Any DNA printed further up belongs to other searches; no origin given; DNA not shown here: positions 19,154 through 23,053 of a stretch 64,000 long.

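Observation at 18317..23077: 1,586-aa fused activase/dehydratase-like protein with an asymmetric ATPase pair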

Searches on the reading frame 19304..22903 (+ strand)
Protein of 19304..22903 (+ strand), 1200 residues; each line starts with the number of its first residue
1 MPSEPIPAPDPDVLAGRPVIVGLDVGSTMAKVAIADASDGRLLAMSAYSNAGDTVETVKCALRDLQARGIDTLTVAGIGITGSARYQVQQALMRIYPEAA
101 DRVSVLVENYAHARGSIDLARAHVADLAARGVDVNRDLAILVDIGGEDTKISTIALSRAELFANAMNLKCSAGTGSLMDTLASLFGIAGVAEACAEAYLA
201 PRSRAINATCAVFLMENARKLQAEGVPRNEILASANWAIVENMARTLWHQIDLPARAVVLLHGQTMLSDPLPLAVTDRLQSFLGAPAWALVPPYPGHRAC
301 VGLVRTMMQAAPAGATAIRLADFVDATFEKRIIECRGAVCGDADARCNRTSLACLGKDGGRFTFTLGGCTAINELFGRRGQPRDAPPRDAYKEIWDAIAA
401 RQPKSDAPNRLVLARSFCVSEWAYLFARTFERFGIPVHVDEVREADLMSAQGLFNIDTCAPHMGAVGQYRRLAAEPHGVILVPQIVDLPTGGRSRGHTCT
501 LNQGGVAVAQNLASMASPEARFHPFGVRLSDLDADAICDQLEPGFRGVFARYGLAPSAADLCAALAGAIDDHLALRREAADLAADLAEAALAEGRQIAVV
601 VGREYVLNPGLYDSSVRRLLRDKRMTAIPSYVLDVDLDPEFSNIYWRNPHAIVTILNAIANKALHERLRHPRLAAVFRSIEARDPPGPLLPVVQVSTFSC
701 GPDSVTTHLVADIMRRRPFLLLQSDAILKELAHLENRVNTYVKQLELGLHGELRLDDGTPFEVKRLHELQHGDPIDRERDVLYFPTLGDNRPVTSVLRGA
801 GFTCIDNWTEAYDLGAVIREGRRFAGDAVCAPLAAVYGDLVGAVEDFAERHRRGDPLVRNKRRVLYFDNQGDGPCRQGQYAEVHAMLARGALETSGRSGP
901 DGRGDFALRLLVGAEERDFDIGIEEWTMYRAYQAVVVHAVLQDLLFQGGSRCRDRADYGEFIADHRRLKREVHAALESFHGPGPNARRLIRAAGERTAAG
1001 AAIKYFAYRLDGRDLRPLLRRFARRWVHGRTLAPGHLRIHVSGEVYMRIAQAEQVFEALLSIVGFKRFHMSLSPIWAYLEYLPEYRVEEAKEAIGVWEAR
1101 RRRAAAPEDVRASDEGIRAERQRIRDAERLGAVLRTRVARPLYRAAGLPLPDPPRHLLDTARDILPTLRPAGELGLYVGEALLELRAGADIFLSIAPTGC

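Call 36: search_protein_representatives(protein=window:19304-22903:+)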
Query: 1200 residues. Proteins with E-value up to 0.001 (for the whole library): 1023; up to 1e-10: 405; up to 1e-30: 59. The best 150 are listed.
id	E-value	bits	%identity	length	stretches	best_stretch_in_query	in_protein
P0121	0.0e+00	1403.8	53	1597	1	1-1200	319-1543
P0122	0.0e+00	1332.5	56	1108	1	166-1200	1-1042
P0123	0.0e+00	1174.7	48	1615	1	15-1200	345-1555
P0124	0.0e+00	1124.3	49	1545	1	5-1200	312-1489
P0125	0.0e+00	1115.5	45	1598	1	8-1200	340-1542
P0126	0.0e+00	1051.5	43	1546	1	10-1200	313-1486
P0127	5.1e-297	1004.7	46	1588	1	10-1200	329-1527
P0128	1.0e-290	983.8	43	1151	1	112-1200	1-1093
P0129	1.4e-288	976.7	42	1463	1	13-1171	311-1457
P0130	3.4e-274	929.1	58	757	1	231-979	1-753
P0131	5.0e-265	898.7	47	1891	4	494-1200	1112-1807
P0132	1.4e-253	860.8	40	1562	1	16-1200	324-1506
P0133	3.9e-223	760.0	70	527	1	29-515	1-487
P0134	3.3e-218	743.7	57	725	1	554-1200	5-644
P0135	5.0e-207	706.6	68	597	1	19-487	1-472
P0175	6.7e-33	129.9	27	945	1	13-887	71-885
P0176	1.2e-32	129.1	27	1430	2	17-887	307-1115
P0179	1.5e-31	125.5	30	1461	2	5-974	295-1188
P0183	1.0e-29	119.4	27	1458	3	17-490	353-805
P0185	2.8e-29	117.9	25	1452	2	15-885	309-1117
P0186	1.9e-28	115.2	28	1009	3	7-726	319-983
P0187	5.1e-28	113.7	27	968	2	17-741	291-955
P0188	7.3e-28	113.2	28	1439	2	18-881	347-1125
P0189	4.2e-27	110.7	27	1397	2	13-885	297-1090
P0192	9.1e-27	109.6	28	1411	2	15-887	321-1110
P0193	2.4e-26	108.2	27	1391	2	14-945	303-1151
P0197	3.0e-25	104.6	31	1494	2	19-656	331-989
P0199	1.5e-24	102.2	28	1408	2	15-894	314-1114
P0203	3.2e-24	101.2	27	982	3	20-662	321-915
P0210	1.0e-23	99.5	28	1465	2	15-881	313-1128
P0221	1.6e-22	95.6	28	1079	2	19-721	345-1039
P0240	1.5e-20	89.0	28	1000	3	19-246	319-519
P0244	2.4e-20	88.3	25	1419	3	19-517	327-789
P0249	5.2e-20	87.2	26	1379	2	11-746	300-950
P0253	2.1e-19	85.2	28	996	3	18-268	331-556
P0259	6.1e-19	83.7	31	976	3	13-249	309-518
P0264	8.8e-19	83.1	28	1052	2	18-731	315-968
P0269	1.5e-18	82.3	28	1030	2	6-709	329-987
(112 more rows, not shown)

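Call 37: list_cluster_members(proteins=[P0176, P0179, P0183, P0185, P0188, P0189, P0192, P0193, P0197, P0199])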
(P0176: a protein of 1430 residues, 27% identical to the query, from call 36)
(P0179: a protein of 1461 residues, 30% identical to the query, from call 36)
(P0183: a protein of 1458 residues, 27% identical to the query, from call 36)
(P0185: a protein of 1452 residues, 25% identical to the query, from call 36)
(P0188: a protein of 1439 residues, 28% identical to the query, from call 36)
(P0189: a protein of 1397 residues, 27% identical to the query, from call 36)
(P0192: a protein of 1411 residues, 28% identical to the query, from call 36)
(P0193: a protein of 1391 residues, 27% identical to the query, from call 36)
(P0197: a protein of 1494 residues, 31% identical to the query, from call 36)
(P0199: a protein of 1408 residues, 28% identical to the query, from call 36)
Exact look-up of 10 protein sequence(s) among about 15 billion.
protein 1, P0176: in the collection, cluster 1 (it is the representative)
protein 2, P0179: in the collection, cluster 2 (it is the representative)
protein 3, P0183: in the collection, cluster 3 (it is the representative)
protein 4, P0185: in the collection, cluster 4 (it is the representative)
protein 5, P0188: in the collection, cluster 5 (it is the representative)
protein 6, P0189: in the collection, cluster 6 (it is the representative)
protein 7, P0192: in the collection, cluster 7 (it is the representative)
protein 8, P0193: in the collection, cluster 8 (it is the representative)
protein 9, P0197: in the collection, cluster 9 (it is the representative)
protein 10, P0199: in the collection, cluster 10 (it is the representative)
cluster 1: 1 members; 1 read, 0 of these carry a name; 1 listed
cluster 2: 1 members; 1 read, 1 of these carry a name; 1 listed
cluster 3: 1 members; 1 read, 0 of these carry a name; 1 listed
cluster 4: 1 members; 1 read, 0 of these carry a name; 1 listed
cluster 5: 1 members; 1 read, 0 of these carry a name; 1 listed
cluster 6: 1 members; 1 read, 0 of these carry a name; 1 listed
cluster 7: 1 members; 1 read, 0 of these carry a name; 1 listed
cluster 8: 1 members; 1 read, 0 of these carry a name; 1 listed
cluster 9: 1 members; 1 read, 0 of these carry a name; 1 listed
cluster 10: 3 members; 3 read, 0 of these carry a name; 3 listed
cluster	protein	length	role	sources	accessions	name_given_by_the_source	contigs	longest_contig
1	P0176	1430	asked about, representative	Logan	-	-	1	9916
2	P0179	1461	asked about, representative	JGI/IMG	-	predicted CoA-substrate-specific enzyme activase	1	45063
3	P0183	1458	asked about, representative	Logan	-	-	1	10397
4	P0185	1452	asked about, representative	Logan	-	-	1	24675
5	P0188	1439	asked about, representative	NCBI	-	-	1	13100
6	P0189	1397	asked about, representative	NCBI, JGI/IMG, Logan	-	-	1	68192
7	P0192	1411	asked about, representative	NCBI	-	-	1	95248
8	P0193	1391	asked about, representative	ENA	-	-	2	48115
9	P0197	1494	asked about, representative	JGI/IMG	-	-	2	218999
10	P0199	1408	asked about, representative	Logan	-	-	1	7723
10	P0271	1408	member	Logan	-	-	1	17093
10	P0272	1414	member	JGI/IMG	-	-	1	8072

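Call 69: search_protein_families(library=pfam, proteins=[P0176, P0179, P0185, P0189, P0192, P0244, P0249], max_evalue=0.01)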
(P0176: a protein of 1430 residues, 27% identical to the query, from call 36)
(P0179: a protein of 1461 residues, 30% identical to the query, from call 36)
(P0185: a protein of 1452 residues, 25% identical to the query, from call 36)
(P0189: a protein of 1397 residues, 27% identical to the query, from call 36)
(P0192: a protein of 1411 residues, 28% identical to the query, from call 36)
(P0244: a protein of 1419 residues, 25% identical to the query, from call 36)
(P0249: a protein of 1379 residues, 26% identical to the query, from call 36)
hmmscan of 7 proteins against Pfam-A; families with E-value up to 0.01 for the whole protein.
P0176 (1430 aa): 3 families
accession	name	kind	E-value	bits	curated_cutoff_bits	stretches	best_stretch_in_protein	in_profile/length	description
PF01869.26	BcrAD_BadFG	-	1.2e-39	137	31.5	2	311-571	1-271/271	BadF/BadG/BcrA/BcrD ATPase family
PF09989.15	DUF2229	-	1.7e-32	113.3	29.4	1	678-896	1-215/218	CoA enzyme activase uncharacterised domain (DUF2229)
PF06050.19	HGD-D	-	0.004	17.2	28.4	0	917-983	270-339/342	2-hydroxyglutaryl-CoA dehydratase, D-component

P0179 (1461 aa): 3 families
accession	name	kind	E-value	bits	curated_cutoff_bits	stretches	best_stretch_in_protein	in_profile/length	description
PF01869.26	BcrAD_BadFG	-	9.5e-41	140.5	31.5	2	312-571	2-270/271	BadF/BadG/BcrA/BcrD ATPase family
PF09989.15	DUF2229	-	2.1e-33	116.2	29.4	1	682-899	2-218/218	CoA enzyme activase uncharacterised domain (DUF2229)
PF06050.19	HGD-D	-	0.0078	16.3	28.4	0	1364-1409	284-329/342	2-hydroxyglutaryl-CoA dehydratase, D-component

P0185 (1452 aa): 3 families
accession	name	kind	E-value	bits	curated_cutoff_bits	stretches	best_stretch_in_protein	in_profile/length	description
PF01869.26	BcrAD_BadFG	-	6.6e-39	134.5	31.5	2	315-577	1-271/271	BadF/BadG/BcrA/BcrD ATPase family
PF09989.15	DUF2229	-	1e-27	97.6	29.4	1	682-901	2-216/218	CoA enzyme activase uncharacterised domain (DUF2229)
PF06050.19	HGD-D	-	0.0081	16.2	28.4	0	1356-1401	281-329/342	2-hydroxyglutaryl-CoA dehydratase, D-component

P0189 (1397 aa): 2 families
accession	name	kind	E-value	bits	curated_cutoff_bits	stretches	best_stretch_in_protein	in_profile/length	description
PF01869.26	BcrAD_BadFG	-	6.5e-46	157.5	31.5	2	305-561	2-271/271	BadF/BadG/BcrA/BcrD ATPase family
PF09989.15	DUF2229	-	7e-42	144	29.4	1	667-877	1-214/218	CoA enzyme activase uncharacterised domain (DUF2229)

P0192 (1411 aa): 2 families
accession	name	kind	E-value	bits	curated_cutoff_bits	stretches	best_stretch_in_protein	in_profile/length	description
PF01869.26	BcrAD_BadFG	-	1.4e-77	261.3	31.5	2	327-578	1-271/271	BadF/BadG/BcrA/BcrD ATPase family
PF09989.15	DUF2229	-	3.6e-57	193.9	29.4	1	676-891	2-217/218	CoA enzyme activase uncharacterised domain (DUF2229)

P0244 (1419 aa): 3 families
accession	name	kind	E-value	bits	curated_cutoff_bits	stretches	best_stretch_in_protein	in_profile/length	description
PF09989.15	DUF2229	-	1e-69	235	29.4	1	680-893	1-218/218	CoA enzyme activase uncharacterised domain (DUF2229)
PF01869.26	BcrAD_BadFG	-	3.1e-63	214.3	31.5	2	329-587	1-271/271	BadF/BadG/BcrA/BcrD ATPase family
PF01548.23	DEDD_Tnp_IS110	-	0.0018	18.5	29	0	7-68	1-59/155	Transposase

P0249 (1379 aa): 3 families
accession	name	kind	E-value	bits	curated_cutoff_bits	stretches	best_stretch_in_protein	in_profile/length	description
PF01869.26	BcrAD_BadFG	-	3.4e-73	247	31.5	2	311-560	2-269/271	BadF/BadG/BcrA/BcrD ATPase family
PF09989.15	DUF2229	-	1.7e-52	178.6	29.4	1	652-856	1-214/218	CoA enzyme activase uncharacterised domain (DUF2229)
PF02782.22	FGGY_C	-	6.3e-05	23.3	27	0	495-561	128-193/198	FGGY family of carbohydrate kinases, C-terminal domain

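Call 72: search_protein_families(library=ncbifam, proteins=[P0176, P0185, P0189, P0192, P0244, P0249, P0210], max_evalue=0.00001)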
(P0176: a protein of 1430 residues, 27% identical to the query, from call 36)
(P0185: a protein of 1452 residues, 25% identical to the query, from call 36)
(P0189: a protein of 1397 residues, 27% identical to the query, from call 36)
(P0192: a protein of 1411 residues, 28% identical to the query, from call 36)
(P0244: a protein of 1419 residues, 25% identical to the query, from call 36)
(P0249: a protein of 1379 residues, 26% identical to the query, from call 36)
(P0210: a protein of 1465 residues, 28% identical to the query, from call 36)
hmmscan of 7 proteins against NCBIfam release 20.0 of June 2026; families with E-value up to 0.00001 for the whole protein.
P0176 (1430 aa): 5 families
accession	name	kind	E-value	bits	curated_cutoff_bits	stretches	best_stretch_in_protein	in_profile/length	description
TIGR00241.1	CoA_E_activ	domain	7.4e-49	166.5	125.4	2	310-570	2-248/248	acyl-CoA dehydratase activase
TIGR02261.1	benz_CoA_red_D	equivalog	6.4e-22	78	312.85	2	310-520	3-206/262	benzoyl-CoA reductase subunit D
TIGR03286.1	methan_mark_15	hypoth_equivalog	8.3e-21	74.4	455.75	1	305-572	141-402/404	methanogenesis marker 15 protein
TIGR02259.1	benz_CoA_red_A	equivalog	2.7e-18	66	578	1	386-513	245-369/432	benzoyl-CoA reductase subunit A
TIGR03192.1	benz_CoA_bzdQ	equivalog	3.2e-13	49.8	380.2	1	393-550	107-264/293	benzoyl-CoA reductase, bzd-type, subunit Q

P0185 (1452 aa): 5 families
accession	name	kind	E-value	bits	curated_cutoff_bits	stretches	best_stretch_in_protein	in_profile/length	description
TIGR00241.1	CoA_E_activ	domain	4.9e-50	170.4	125.4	2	314-575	2-247/248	acyl-CoA dehydratase activase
TIGR03286.1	methan_mark_15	hypoth_equivalog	2.5e-24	86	455.75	1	314-578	146-402/404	methanogenesis marker 15 protein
TIGR02259.1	benz_CoA_red_A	equivalog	1.5e-21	76.7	578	2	397-554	250-404/432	benzoyl-CoA reductase subunit A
TIGR03192.1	benz_CoA_bzdQ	equivalog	8.3e-17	61.6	380.2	2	89-255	115-283/293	benzoyl-CoA reductase, bzd-type, subunit Q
TIGR02261.1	benz_CoA_red_D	equivalog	1.1e-14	54.3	312.85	1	103-238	100-237/262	benzoyl-CoA reductase subunit D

P0189 (1397 aa): 5 families
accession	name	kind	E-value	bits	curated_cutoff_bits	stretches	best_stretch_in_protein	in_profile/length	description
TIGR00241.1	CoA_E_activ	domain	2.7e-61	207.3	125.4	2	303-560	2-248/248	acyl-CoA dehydratase activase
TIGR03286.1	methan_mark_15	hypoth_equivalog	3.8e-28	98.6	455.75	2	304-561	147-401/404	methanogenesis marker 15 protein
TIGR02259.1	benz_CoA_red_A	equivalog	1e-22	80.5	578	2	384-502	250-368/432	benzoyl-CoA reductase subunit A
TIGR02261.1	benz_CoA_red_D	equivalog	4e-16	59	312.85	1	387-516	83-212/262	benzoyl-CoA reductase subunit D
TIGR03192.1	benz_CoA_bzdQ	equivalog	2.3e-15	56.8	380.2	1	385-461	108-185/293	benzoyl-CoA reductase, bzd-type, subunit Q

P0192 (1411 aa): 5 families
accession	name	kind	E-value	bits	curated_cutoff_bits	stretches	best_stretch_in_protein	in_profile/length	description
TIGR00241.1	CoA_E_activ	domain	5e-93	311.2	125.4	2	326-577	2-248/248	acyl-CoA dehydratase activase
TIGR03286.1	methan_mark_15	hypoth_equivalog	9.2e-57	192.8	455.75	2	326-579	146-402/404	methanogenesis marker 15 protein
TIGR02259.1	benz_CoA_red_A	equivalog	4.8e-43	147.5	578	2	72-243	239-406/432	benzoyl-CoA reductase subunit A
TIGR02261.1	benz_CoA_red_D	equivalog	4.2e-40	137.6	312.85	2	57-266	57-261/262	benzoyl-CoA reductase subunit D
TIGR03192.1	benz_CoA_bzdQ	equivalog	6.1e-39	134.2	380.2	2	10-267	35-286/293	benzoyl-CoA reductase, bzd-type, subunit Q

P0244 (1419 aa): 6 families
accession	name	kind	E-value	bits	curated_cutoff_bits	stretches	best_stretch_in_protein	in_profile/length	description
TIGR00241.1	CoA_E_activ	domain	4.6e-69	232.7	125.4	2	6-257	2-247/248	acyl-CoA dehydratase activase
TIGR03286.1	methan_mark_15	hypoth_equivalog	3e-50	171.4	455.75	2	6-258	146-400/404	methanogenesis marker 15 protein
TIGR02259.1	benz_CoA_red_A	equivalog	8.2e-36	123.7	578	2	390-564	234-404/432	benzoyl-CoA reductase subunit A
TIGR03192.1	benz_CoA_bzdQ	equivalog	1.1e-23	84.2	380.2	2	304-586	12-285/293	benzoyl-CoA reductase, bzd-type, subunit Q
TIGR02261.1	benz_CoA_red_D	equivalog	7.8e-22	77.7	312.85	2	8-198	5-200/262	benzoyl-CoA reductase subunit D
NF009842.0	PRK13317.1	equivalog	1.4e-07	31.2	234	0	5-38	3-37/277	type II pantothenate kinase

P0249 (1379 aa): 5 families
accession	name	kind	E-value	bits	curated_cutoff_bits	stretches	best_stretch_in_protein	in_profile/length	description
TIGR00241.1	CoA_E_activ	domain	6.7e-89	297.7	125.4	2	310-560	3-247/248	acyl-CoA dehydratase activase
TIGR03286.1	methan_mark_15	hypoth_equivalog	4.1e-51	174.2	455.75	2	303-562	140-401/404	methanogenesis marker 15 protein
TIGR03192.1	benz_CoA_bzdQ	equivalog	1.3e-38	133.1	380.2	2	304-560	28-284/293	benzoyl-CoA reductase, bzd-type, subunit Q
TIGR02259.1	benz_CoA_red_A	equivalog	1.3e-36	126.3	578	2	376-560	241-430/432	benzoyl-CoA reductase subunit A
TIGR02261.1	benz_CoA_red_D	equivalog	5.9e-35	120.7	312.85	2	6-252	5-260/262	benzoyl-CoA reductase subunit D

P0210 (1465 aa): 5 families
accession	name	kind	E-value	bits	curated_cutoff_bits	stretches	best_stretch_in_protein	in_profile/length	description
TIGR00241.1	CoA_E_activ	domain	2.4e-63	214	125.4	2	318-575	2-247/248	acyl-CoA dehydratase activase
TIGR03286.1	methan_mark_15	hypoth_equivalog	1e-38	133.4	455.75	2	317-575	145-399/404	methanogenesis marker 15 protein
TIGR02261.1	benz_CoA_red_D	equivalog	1.4e-22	80.1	312.85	2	127-265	114-261/262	benzoyl-CoA reductase subunit D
TIGR02259.1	benz_CoA_red_A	equivalog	3.2e-22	78.9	578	1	375-547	225-397/432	benzoyl-CoA reductase subunit A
TIGR03192.1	benz_CoA_bzdQ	equivalog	8.1e-21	74.7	380.2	2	109-245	124-263/293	benzoyl-CoA reductase, bzd-type, subunit Q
